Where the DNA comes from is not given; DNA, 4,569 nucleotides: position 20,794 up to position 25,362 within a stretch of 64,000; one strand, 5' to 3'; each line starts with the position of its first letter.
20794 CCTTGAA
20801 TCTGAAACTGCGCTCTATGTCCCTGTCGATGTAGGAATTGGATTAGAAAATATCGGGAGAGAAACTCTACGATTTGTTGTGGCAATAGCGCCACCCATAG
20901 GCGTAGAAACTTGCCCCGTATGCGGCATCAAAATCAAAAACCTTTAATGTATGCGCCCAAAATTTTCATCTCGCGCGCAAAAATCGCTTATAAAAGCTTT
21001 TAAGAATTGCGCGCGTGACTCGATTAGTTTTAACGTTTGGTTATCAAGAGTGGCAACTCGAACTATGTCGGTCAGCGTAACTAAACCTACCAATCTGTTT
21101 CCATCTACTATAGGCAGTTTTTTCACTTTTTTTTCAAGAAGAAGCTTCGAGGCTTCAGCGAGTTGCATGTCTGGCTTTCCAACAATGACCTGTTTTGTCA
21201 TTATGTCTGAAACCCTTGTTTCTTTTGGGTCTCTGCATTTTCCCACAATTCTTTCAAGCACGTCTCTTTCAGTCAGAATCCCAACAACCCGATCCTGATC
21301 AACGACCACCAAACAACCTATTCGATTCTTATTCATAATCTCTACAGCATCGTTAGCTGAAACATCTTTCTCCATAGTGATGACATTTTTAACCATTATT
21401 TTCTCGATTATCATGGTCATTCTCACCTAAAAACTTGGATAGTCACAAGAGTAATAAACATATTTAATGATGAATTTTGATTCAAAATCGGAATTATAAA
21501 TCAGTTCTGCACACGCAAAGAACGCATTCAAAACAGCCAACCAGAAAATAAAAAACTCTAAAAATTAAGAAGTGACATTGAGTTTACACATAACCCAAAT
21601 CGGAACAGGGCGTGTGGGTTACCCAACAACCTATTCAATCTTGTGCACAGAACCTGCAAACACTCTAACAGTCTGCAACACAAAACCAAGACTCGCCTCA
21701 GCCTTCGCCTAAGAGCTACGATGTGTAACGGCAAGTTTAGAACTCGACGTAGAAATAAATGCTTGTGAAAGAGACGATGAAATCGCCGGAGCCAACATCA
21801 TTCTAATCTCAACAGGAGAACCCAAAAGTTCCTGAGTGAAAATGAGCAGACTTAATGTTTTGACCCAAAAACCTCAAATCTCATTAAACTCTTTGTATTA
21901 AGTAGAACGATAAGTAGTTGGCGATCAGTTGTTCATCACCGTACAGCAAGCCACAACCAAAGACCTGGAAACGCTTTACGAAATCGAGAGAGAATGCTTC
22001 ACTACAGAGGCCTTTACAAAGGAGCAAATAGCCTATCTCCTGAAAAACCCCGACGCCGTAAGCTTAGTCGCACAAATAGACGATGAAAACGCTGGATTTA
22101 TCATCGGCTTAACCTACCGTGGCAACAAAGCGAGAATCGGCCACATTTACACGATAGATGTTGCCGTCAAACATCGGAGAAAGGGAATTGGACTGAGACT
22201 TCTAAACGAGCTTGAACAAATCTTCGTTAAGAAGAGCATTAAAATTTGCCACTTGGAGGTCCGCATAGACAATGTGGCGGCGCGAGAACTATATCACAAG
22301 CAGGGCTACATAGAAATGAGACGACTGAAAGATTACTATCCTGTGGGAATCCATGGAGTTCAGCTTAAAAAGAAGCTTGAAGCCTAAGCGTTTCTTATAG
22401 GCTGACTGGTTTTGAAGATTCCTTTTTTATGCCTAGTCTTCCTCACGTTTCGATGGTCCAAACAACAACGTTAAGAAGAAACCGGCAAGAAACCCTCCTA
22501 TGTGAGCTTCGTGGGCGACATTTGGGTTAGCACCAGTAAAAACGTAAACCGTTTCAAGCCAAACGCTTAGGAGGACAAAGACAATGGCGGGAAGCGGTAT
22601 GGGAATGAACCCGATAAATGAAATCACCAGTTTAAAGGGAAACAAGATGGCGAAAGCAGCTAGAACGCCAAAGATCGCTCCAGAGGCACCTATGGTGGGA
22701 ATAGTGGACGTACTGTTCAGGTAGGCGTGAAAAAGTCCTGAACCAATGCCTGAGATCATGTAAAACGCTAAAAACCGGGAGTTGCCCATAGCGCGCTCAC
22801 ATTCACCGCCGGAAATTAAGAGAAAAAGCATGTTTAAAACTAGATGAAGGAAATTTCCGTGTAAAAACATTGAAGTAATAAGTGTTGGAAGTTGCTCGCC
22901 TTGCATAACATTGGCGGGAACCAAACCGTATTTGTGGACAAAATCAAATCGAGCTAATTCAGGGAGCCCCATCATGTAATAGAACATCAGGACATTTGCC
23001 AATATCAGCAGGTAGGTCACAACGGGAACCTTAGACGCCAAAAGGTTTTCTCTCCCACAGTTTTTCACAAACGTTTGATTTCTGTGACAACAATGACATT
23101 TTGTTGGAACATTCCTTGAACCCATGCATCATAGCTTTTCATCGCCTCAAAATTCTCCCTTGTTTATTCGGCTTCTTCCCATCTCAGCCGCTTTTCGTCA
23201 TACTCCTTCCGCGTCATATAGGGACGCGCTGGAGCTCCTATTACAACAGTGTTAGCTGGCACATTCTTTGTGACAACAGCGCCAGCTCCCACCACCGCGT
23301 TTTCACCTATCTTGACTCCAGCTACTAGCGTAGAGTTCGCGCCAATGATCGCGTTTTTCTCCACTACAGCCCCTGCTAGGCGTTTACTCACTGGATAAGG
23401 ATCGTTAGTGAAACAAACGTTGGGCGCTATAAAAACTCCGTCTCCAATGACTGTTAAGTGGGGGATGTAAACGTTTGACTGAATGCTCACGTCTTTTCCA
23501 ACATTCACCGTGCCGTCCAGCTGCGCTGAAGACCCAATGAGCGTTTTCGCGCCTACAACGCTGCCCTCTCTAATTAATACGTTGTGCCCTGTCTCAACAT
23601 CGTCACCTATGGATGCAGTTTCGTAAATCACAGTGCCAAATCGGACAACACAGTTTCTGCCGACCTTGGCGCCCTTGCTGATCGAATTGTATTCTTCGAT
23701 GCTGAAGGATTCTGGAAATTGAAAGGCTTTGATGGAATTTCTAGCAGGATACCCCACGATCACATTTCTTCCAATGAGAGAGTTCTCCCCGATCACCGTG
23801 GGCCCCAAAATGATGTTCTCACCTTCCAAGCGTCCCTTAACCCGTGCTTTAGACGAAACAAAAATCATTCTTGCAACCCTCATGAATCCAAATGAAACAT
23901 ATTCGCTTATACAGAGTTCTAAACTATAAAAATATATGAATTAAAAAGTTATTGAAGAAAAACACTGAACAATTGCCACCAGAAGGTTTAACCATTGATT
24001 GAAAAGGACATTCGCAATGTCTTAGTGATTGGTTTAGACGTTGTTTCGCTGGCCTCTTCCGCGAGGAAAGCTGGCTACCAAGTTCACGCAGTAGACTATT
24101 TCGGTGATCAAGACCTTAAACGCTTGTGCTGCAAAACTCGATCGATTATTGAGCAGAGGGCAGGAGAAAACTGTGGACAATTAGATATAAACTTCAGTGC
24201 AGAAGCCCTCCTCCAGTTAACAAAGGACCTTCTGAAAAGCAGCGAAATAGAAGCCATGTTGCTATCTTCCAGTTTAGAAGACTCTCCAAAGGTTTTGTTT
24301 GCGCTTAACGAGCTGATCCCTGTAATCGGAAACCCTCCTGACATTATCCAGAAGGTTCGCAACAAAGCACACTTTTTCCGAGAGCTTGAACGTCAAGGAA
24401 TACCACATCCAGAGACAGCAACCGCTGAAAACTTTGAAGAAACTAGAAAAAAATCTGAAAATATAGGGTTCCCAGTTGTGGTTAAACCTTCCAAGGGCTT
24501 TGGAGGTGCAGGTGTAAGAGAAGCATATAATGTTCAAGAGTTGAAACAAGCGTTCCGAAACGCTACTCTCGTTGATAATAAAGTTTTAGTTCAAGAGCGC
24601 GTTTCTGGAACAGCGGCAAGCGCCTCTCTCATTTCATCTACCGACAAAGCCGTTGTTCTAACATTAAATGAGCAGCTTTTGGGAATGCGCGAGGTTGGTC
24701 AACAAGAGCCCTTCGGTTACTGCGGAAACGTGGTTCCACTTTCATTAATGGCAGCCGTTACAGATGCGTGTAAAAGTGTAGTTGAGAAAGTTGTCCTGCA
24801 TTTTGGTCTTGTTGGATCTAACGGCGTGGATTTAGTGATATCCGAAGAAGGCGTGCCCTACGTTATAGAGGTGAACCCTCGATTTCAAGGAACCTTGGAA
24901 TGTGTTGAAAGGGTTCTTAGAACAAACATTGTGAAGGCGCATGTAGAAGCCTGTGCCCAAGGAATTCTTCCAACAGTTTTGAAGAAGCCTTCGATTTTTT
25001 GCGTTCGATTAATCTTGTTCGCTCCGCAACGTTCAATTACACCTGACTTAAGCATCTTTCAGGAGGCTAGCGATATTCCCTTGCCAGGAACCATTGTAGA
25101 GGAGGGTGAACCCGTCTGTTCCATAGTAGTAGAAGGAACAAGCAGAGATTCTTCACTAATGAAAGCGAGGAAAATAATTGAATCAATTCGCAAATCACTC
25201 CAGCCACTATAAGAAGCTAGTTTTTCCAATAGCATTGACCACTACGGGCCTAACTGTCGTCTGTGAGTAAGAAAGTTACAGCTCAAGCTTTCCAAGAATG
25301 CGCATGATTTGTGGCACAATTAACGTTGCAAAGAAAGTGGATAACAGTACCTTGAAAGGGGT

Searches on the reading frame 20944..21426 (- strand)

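Call 57: search_protein_families(library=pfam, proteins=[window:20944-21426:-], max_evalue=0.0001)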
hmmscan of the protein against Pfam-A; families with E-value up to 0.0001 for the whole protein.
window:20944-21426:- (160 aa): 1 family
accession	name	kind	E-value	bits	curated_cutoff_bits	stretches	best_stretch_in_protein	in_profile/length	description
PF00571.33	CBS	-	1.8e-27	95.9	24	2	8-61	2-56/57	CBS domain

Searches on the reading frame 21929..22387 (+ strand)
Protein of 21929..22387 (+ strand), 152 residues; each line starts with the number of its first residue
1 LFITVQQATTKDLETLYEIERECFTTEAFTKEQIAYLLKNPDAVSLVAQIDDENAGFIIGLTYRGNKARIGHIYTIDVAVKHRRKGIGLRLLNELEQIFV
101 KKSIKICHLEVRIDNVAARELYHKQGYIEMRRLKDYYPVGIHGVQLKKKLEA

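Call 58: search_protein_families(library=pfam, proteins=[window:21929-22387:+], max_evalue=0.0001)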
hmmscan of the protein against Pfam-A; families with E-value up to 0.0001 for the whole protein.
window:21929-22387:+ (152 aa): 4 families
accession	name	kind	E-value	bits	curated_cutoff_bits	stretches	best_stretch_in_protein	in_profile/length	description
PF00583.31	Acetyltransf_1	-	1.5e-18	67.5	20.7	1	14-127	2-116/116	Acetyltransferase (GNAT) family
PF13673.13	Acetyltransf_10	-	1.1e-12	48.5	23.6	1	21-146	10-124/128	Acetyltransferase (GNAT) domain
PF13508.13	Acetyltransf_7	-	1.1e-10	42.2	27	1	44-128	4-83/84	Acetyltransferase (GNAT) domain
PF08445.16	FR47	-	7.1e-08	32.8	22.1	1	69-130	20-80/86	FR47-like protein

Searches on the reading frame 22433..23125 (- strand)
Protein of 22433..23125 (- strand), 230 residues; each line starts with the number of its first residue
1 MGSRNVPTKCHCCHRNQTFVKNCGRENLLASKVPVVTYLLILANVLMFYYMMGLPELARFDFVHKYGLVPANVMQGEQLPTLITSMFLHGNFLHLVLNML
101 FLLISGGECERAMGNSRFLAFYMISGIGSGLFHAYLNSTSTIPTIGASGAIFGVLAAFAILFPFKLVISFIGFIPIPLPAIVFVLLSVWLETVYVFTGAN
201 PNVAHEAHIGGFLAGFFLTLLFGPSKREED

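Call 58: search_protein_families(library=pfam, proteins=[window:22433-23125:-], max_evalue=0.0001)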
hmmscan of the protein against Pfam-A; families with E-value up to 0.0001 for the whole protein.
window:22433-23125:- (230 aa): 1 family
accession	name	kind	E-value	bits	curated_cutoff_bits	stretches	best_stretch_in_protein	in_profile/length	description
PF01694.28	Rhomboid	-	2.8e-34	118.8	22.6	1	77-223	2-141/143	Rhomboid domain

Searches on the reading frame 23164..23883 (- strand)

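Call 58: search_protein_families(library=pfam, proteins=[window:23164-23883:-], max_evalue=0.0001)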
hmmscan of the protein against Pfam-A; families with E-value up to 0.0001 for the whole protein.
window:23164-23883:- (239 aa): 3 families
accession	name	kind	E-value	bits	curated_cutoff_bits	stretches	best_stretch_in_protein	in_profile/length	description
PF00132.30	Hexapep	-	4.5e-28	96.2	27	2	171-206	1-36/36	Bacterial transferase hexapeptide (six repeats)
PF14602.12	Hexapep_2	-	4.8e-17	61.8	27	1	173-206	3-34/34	Hexapeptide repeat of succinyl-transferase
PF25084.1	LbH_EIF2B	-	2.9e-11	43.7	54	2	62-156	12-103/105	EIF2B subunit epsilon LbH domain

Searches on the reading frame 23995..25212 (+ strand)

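Call 58: search_protein_families(library=pfam, proteins=[window:23995-25212:+], max_evalue=0.0001)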
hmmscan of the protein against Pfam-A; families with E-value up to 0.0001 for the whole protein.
window:23995-25212:+ (405 aa): 9 families
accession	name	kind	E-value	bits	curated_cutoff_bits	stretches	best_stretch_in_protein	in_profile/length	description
PF02655.19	ATP-grasp_3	-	1.1e-34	120.2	23.2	1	122-300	2-160/160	ATP-grasp domain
PF07478.18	Dala_Dala_lig_C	-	7.2e-14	52.2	24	1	145-295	23-174/204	D-ala D-ala ligase C-terminus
PF02786.22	CPSase_L_D2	-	2.4e-12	47.3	19.8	1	126-314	4-197/211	Carbamoyl-phosphate synthase L chain, ATP binding domain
PF08443.16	RimK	-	7.3e-11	42.5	21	1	122-315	2-183/188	RimK-like ATP-grasp domain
PF14397.11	ATPgrasp_ST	-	1e-08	35.2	31.4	0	113-220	11-115/278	Sugar-transfer associated ATP-grasp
PF02222.28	ATP-grasp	-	1.3e-08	35.1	27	1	131-296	3-162/179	ATP-grasp domain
PF13535.11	ATP-grasp_4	-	2.9e-07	30.7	27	1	157-300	1-156/160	ATP-grasp domain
PF01071.24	GARS_A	-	2.4e-06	28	27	1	131-298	10-190/194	Phosphoribosylglycinamide synthetase, ATP-grasp (A) domain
PF14398.11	ATPgrasp_YheCD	-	7e-05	22.6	26.8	0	252-296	182-226/255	YheC/D like ATP-grasp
